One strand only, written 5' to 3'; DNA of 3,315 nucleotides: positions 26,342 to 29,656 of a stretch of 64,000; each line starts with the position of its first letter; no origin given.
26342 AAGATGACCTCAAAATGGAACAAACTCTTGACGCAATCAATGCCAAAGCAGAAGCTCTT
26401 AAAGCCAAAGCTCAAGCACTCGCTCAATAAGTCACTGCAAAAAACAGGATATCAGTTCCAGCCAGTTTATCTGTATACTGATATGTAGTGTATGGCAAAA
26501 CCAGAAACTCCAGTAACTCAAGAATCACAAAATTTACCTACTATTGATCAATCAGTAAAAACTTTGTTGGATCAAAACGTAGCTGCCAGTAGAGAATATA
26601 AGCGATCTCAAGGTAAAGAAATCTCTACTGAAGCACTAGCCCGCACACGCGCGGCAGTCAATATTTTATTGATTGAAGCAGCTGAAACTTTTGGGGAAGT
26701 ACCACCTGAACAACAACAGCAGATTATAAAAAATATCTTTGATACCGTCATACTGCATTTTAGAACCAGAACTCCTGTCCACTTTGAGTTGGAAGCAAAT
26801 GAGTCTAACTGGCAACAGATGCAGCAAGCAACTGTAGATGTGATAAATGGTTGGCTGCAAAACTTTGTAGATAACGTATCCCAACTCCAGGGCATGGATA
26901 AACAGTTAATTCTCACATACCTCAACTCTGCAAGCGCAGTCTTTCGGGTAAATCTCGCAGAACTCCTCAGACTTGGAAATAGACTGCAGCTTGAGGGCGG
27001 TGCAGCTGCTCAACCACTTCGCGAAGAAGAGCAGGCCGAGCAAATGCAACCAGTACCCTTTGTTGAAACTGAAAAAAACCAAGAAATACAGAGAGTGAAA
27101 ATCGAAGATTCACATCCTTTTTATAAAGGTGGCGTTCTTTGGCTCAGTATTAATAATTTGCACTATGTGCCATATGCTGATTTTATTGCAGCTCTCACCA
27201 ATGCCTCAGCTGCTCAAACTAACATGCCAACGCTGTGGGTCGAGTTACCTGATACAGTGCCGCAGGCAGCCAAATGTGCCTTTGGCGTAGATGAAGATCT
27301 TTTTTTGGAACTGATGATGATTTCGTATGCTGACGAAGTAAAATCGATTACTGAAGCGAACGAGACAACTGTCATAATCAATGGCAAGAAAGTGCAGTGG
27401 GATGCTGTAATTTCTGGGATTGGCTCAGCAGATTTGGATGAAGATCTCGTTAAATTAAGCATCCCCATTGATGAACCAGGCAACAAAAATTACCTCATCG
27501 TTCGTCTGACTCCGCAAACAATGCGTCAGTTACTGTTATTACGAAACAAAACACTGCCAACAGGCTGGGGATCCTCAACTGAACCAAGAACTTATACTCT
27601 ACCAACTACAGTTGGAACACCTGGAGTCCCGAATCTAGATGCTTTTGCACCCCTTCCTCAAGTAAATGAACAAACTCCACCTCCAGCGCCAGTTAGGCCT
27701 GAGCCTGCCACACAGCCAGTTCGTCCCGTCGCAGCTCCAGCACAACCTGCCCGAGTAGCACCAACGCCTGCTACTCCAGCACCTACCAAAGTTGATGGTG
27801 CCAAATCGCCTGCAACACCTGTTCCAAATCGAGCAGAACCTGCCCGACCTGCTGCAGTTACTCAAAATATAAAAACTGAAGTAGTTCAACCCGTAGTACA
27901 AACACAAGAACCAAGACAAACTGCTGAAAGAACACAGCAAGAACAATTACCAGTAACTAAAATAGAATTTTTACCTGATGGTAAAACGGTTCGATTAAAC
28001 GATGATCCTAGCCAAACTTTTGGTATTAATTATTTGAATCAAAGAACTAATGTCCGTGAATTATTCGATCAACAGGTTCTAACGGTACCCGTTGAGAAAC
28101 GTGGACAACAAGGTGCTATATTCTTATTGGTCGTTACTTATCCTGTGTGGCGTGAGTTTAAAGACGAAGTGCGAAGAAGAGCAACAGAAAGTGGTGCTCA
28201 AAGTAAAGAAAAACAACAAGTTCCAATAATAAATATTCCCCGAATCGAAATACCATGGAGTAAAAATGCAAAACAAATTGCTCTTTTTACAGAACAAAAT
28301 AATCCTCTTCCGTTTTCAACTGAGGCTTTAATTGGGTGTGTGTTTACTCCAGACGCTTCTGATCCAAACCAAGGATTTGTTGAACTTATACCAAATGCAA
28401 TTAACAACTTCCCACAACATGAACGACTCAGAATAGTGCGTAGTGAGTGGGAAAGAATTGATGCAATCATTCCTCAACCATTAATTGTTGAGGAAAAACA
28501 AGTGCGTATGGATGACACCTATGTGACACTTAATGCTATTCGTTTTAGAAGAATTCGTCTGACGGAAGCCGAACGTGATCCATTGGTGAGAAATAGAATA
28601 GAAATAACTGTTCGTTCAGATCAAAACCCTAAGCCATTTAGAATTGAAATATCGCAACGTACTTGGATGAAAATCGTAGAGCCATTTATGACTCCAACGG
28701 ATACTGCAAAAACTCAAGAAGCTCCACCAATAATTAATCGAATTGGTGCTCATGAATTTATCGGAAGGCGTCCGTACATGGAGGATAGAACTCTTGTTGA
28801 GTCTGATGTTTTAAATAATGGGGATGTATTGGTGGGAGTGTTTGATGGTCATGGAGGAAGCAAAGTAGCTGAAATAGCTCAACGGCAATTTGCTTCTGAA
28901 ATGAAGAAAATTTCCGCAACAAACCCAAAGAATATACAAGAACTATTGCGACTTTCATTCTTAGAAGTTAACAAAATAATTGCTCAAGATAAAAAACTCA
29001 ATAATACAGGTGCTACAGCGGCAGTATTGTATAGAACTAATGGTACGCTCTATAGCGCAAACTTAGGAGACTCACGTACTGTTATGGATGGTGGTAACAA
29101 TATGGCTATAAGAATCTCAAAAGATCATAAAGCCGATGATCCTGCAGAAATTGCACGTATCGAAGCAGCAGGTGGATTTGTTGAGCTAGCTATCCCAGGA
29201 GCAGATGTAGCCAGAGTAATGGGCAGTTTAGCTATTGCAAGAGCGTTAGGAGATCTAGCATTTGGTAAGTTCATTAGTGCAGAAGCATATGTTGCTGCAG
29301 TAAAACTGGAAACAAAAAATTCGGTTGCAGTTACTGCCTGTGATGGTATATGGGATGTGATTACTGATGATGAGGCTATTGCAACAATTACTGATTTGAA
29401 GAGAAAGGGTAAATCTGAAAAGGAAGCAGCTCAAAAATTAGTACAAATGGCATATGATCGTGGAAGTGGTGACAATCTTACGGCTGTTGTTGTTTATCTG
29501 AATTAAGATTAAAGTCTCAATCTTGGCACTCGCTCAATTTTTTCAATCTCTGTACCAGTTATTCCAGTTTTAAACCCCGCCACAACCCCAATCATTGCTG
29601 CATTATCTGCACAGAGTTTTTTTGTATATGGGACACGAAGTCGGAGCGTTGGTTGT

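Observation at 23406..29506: Three-gene block of unannotatable proteins ending in a 1004-aa protein with a C-terminal PP2C phosphatase domain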

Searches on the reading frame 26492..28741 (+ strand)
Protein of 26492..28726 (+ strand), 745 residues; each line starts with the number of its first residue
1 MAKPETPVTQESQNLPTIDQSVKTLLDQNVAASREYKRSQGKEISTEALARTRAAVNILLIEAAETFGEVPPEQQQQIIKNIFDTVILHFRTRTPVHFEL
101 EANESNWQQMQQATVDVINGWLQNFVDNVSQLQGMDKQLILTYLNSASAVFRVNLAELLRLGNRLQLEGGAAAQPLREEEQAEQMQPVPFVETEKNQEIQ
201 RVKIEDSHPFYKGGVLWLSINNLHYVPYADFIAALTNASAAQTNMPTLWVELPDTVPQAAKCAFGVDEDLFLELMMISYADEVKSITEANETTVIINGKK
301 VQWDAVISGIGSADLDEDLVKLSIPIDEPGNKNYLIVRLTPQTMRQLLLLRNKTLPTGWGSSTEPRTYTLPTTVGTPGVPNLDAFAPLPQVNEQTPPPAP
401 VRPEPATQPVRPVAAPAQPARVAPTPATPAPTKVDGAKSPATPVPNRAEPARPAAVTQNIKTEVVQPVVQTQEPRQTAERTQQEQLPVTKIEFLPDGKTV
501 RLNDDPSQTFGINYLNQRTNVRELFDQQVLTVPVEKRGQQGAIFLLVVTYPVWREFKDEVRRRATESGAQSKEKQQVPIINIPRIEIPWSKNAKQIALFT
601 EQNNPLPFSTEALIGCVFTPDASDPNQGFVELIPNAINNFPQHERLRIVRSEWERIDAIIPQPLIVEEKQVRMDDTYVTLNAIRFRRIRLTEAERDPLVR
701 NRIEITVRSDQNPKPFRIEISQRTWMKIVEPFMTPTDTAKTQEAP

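Call 26: search_protein_representatives(protein=window:26492-28726:+)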
Query: 745 residues. Proteins with E-value up to 0.001 (for the whole library): 4; up to 1e-10: 3; up to 1e-30: 2. The best 4 are listed.
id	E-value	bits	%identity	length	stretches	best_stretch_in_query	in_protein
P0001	0.0e+00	1648.8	100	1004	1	1-745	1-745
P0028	1.1e-93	331.4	35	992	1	25-742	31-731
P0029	6.7e-25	104.1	37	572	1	575-732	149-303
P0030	8.7e-07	44.2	47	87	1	40-105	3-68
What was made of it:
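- There are only 4 hits including self in 1.84e9 representative proteins (call 26).
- Tried and rejected: The exhaustive search of C aa 1-745 found only 3 relatives (call 26).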

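Call 28: find_encoding_contigs(protein=P0029, flank=10000, max_places=5)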
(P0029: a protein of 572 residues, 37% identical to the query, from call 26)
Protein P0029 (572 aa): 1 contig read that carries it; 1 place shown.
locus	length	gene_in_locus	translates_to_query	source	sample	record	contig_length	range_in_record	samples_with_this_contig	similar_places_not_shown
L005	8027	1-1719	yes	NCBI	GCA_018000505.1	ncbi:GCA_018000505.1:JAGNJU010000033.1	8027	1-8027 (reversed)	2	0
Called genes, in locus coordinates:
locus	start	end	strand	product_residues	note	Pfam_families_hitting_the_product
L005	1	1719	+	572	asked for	PF00481:PP2C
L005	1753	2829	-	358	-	PF00814:TsaD, PF22521:HypF_C_2 (weak)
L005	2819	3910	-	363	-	PF01300:Sua5_yciO_yrdC, PF02367:TsaE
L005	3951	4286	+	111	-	-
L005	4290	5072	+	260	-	PF02096:60KD_IMP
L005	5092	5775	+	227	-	PF01145:Band_7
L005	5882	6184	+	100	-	PF00166:Cpn10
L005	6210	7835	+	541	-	PF00118:Cpn60_TCP1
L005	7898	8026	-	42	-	?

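Call 57: predict_structure(alignment_id=A4)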
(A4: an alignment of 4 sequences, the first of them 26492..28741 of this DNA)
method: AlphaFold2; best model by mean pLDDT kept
length: 750 residues; sequences in the alignment: 4
mean_pLDDT: 41.5   pTM: 0.30
mean pLDDT of the five models: 41.5, 40.8, 40.8, 39.9, 38.9
residues with pLDDT >= 90: 0; 70-90: 111; 50-70: 71; < 50: 568
segments of 3 or more residues with pLDDT < 50: 1-284, 309-323, 329-342, 355-576, 635-642, 697-701, 733-750
pLDDT, mean of each block of 10 residues (from residue 1): 30 33 43 38 36 39 36 45 41 31 40 44 46 40 42 42 36 26 26 24 27 26 29 34 24 24 27 29 55 62 54 36 46 43 50 41 31 22 23 24 24 28 29 28 25 22 21 25 23 29 29 24 24 27 27 36 35 48 85 81 80 72 80 49 70 83 70 80 77 53 69 74 72 39 27
secondary structure, 60 per line:
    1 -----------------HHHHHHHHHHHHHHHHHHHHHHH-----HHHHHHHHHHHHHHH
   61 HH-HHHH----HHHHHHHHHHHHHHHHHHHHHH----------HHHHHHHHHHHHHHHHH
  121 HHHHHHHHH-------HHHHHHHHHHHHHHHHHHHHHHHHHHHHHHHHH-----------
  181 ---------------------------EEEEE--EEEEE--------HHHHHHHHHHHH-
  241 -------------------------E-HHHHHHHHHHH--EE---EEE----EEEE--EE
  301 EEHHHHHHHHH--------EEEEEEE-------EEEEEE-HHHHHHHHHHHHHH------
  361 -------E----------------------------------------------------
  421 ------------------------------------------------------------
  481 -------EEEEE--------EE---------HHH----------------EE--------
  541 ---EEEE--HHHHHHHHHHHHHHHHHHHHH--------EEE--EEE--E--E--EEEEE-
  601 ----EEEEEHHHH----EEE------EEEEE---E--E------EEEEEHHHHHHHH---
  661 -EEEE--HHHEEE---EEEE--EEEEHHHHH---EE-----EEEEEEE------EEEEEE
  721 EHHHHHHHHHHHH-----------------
elements in order (helices of 4 or more, strands of 3 or more residues): H18-40 H46-62 H64-67 H72-93 H104-129 H137-169 E208-212 E215-219 H228-239 H268-278 E286-288 E293-296 E299-302 H303-311 E320-326 E334-339 H341-354 E488-492 E544-547 H550-570 E579-581 E584-586 E595-599 E605-609 H610-613 E618-620 E627-631 E645-649 H650-657 E662-665 E671-673 E677-680 E683-686 H687-691 E702-708 E715-721 H722-733
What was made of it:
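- Tried and rejected: AF2 of aa 1-750 gave pLDDT 41 and was unusable except for aa 580-733 (call 57).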

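Call 62: find_encoding_contigs(protein=P0030, flank=10000, max_places=4)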
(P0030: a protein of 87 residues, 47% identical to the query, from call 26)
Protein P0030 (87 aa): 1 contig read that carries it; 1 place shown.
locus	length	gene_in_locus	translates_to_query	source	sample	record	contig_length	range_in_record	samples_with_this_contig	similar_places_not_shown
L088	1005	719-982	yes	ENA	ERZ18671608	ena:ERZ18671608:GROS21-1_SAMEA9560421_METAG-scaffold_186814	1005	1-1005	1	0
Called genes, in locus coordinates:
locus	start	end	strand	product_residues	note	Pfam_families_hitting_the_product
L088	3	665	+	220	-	?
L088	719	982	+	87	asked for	-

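Call 117: search_dna_similar(query=L088:3-662:+, collection=plasmids, mode=protein, max_evalue=0.00001, max_rows=5)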
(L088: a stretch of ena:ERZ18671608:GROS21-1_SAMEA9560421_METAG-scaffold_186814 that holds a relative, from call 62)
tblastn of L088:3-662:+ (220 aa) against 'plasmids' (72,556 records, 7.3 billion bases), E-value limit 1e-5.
Records with a match: 14; places in all: 20; records where one place covers at least 80% of the query: 13.
Best place of each record, by identity: <60% 14.
By first word of the organism name: Corynebacterium 4; Aliarcobacter 3; Emticicia 2; Collinsella 2; Winkia 1; Cutibacterium 1; Klebsiella 1.
By predicted mobility (MOB-suite, as given by PLSDB): non-mobilizable 9; mobilizable 3; conjugative 2.
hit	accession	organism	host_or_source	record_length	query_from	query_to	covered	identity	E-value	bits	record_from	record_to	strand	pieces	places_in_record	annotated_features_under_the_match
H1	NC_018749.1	Emticicia oligotrophica DSM 17448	warm spring water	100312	34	210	80%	36.7%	2e-27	115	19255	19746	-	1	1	transposase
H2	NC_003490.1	Corynebacterium jeikeium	-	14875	8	210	92%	31.0%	1e-20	96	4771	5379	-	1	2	IS256-like element IS3503 family transposase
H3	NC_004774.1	Corynebacterium jeikeium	-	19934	8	210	92%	31.0%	2e-20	96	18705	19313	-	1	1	none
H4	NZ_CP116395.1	Winkia neuii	Homo sapiens,hip abscess fluids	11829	1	210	95%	29.7%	5e-21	98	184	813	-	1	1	none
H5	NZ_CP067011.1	Corynebacterium kefirresidentii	-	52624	1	210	95%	29.7%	5e-21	98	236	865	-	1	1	none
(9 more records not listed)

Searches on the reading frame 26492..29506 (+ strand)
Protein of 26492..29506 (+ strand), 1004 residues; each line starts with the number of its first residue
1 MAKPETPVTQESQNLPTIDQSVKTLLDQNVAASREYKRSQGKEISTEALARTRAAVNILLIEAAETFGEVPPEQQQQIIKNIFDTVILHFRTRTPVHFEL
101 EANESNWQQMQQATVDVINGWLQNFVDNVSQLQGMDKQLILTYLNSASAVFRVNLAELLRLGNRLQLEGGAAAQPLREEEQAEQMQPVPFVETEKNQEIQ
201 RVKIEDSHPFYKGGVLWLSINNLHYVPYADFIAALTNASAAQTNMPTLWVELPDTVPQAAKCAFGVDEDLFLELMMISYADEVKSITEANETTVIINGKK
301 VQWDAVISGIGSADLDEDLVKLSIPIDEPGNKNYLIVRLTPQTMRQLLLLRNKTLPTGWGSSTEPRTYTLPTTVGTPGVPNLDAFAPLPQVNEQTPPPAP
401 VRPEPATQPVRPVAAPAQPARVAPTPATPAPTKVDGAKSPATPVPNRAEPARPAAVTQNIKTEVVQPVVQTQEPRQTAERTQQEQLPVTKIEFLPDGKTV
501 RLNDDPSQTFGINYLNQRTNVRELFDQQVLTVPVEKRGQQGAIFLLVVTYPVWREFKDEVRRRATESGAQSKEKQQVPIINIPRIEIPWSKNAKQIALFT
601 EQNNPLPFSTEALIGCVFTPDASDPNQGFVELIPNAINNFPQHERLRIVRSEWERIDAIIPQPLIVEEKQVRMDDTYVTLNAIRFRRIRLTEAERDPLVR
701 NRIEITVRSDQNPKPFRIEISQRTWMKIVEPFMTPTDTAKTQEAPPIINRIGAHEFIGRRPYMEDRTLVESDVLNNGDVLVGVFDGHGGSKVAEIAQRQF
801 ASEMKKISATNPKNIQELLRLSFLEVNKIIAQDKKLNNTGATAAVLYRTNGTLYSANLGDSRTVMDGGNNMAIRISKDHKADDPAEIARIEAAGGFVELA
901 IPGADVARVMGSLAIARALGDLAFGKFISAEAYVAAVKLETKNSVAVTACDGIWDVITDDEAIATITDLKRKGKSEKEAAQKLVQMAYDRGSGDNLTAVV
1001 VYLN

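Call 7: search_protein_families(library=pfam, proteins=[window:26492-29506:+], max_evalue=0.01)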
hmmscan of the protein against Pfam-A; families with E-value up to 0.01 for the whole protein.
window:26492-29506:+ (1004 aa): 2 families
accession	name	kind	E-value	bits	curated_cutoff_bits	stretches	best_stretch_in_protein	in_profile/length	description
PF00481.26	PP2C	-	3.4e-50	171.5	20.3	1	751-995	3-254/255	Protein phosphatase 2C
PF13672.11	PP2C_2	-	0.0039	17.2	24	0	765-880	14-135/209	Protein phosphatase 2C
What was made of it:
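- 28727..29506 (+): Gene C catalytic PPM/PP2C Ser/Thr phosphatase domain (aa 746-1004), of the eukaryote-like subtype. PF00481 at 3.4e-50 (call 7).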

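Call 11: find_homologous_proteins(query=window:26492-29503:+)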
Query window:26492-29503:+ (1004 aa): 3 proteins with E <= 0.001 among 8000 candidates.
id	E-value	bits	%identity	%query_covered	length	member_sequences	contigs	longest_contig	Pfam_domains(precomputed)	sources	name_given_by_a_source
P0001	0.0e+0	2234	100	100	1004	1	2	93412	PF00481.27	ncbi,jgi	jgi:serine/threonine protein phosphatase PrpC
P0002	3.8e-20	90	31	25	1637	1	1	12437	PF07714.24,PF00069.32,PF00481.27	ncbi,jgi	ncbi:MAG: bifunctional serine/threonine-protein phosphatase/kinase [Candidatus Margulisiibacteriota 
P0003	2.5e-16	77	31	25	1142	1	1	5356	PF00481.27,PF27087.1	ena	-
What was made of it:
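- Tried and rejected: The word-index search with full-length C returned only 3 hits because low-complexity words filled the candidate list (call 11).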

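Call 13: find_encoding_contigs(protein=P0001, flank=10000, max_places=6)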
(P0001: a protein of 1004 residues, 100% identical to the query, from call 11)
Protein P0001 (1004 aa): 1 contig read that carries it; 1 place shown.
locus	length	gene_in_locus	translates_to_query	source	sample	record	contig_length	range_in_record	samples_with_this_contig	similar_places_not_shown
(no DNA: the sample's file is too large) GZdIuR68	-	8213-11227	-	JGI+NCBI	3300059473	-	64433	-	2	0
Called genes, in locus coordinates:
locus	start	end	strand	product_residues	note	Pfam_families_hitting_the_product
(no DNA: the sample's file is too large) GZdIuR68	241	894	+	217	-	PF13189:Cytidylate_kin2 (faint), PF13238:AAA_18 (weak), PF13207:AAA_17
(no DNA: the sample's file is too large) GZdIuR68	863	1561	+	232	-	PF02517:Rce1-like (weak)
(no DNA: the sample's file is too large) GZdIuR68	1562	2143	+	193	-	-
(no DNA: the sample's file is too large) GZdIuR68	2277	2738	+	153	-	PF22811:Zn_ribbon_NrdR, PF03477:ATP-cone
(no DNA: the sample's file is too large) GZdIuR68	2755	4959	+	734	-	PF21995:RNR-II_ins_dom, PF02867:Ribonuc_red_lgC (faint)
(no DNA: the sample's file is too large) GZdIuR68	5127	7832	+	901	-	-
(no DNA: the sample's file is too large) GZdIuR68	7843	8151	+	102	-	-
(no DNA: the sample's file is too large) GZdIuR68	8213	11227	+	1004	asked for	PF00481:PP2C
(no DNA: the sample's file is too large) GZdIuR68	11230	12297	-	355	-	PF00814:TsaD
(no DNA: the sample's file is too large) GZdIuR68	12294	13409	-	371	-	PF01300:Sua5_yciO_yrdC, PF02367:TsaE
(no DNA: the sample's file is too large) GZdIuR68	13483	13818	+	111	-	-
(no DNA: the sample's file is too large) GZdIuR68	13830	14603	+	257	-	PF02096:60KD_IMP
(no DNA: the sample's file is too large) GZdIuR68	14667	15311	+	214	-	PF01145:Band_7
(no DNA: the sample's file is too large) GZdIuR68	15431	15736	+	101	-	PF00166:Cpn10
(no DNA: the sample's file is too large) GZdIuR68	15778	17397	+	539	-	PF00118:Cpn60_TCP1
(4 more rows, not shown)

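Call 14: search_protein_families(library=ncbifam, proteins=[window:26492-29506:+], max_evalue=0.01)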
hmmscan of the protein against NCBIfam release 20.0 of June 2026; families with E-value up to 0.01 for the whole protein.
window:26492-29506:+ (1004 aa): 2 families
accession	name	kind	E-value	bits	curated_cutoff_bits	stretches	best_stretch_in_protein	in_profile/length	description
NF033484.1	Stp1_PP2C_phos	equivalog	1.7e-16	60.5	230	2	762-879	10-129/232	Stp1/IreP family PP2C-type Ser/Thr phosphatase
TIGR01254.1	sfuA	subfamily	0.0096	15.2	93.4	0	101-174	161-235/306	thiamine ABC transporter substrate-binding protein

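Call 15: search_solved_structures(query=window:26492-29503:+, max_evalue=0.01, show_alignments=1)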
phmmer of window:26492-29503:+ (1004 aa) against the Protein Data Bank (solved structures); distinct sequences matched with E-value up to 0.01: 51.
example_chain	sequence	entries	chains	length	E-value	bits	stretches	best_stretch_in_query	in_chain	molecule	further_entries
3kdj_B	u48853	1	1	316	6.8e-23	83.9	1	780-964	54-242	Protein phosphatase 2C 56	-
3nmn_B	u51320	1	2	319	7.6e-23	83.7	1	780-963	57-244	Protein phosphatase 2C 56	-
3jrq_A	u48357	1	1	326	8.3e-23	83.6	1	780-964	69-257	Protein phosphatase 2C 56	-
4n0g_A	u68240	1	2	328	1.5e-21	79.4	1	748-1003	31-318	Protein phosphatase 2C 37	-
3nmv_B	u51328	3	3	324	3.3e-19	71.7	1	781-972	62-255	Protein phosphatase 2C 77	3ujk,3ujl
2i0o_A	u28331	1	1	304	3.4e-19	71.6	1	780-1002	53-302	Ser/Thr phosphatase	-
2isn_A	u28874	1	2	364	8.4e-19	70.3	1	855-1001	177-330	NYSGXRC-8828z, phosphatase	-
2iq1_A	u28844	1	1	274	1.2e-18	69.8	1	749-1001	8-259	Protein phosphatase 2C kappa, PPM1K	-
4da1_A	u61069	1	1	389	2.1e-18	69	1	748-1001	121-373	Protein phosphatase 1K, mitochondrial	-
5zcg_A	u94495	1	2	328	6.4e-18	67.4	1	836-965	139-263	Probable protein phosphatase 2C 50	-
5gwo_A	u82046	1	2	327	8.5e-18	67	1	836-965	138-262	Probable protein phosphatase 2C 50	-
5gwp_A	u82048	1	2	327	1.6e-17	66.1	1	836-965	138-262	Probable protein phosphatase 2C 50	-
5zcu_A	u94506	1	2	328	1.6e-17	66.1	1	836-965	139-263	Probable protein phosphatase 2C 50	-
5zcl_A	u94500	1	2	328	1.6e-17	66.1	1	836-965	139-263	Probable protein phosphatase 2C 50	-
6ak7_A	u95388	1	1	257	2.2e-17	65.6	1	750-1001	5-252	Protein phosphatase 1K, mitochondrial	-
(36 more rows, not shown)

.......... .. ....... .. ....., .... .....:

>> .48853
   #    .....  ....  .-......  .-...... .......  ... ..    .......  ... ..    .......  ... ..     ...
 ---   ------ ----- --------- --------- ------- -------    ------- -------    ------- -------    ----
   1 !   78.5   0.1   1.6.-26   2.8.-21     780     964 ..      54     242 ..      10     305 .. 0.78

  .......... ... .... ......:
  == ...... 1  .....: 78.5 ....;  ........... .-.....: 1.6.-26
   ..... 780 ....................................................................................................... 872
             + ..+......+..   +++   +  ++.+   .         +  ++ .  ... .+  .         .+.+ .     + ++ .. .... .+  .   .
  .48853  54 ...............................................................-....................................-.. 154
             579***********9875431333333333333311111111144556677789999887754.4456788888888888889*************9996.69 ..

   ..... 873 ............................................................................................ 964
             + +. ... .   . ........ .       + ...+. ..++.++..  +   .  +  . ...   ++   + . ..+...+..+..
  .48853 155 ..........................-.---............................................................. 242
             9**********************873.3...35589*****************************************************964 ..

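Call 91: search_protein_families(library=padloc, proteins=[window:26492-29503:+], max_evalue=0.01)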
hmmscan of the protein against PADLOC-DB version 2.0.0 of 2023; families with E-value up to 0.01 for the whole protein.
window:26492-29503:+ (1004 aa): 0 families

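Call 92: search_protein_families(library=phrogs, proteins=[window:26492-29503:+], max_evalue=0.01)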
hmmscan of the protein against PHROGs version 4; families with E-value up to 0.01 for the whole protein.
window:26492-29503:+ (1004 aa): 1 family
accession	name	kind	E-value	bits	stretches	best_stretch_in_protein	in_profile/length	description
phrog_17277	-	unknown function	0.00018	21.4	1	779-1001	66-262/375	-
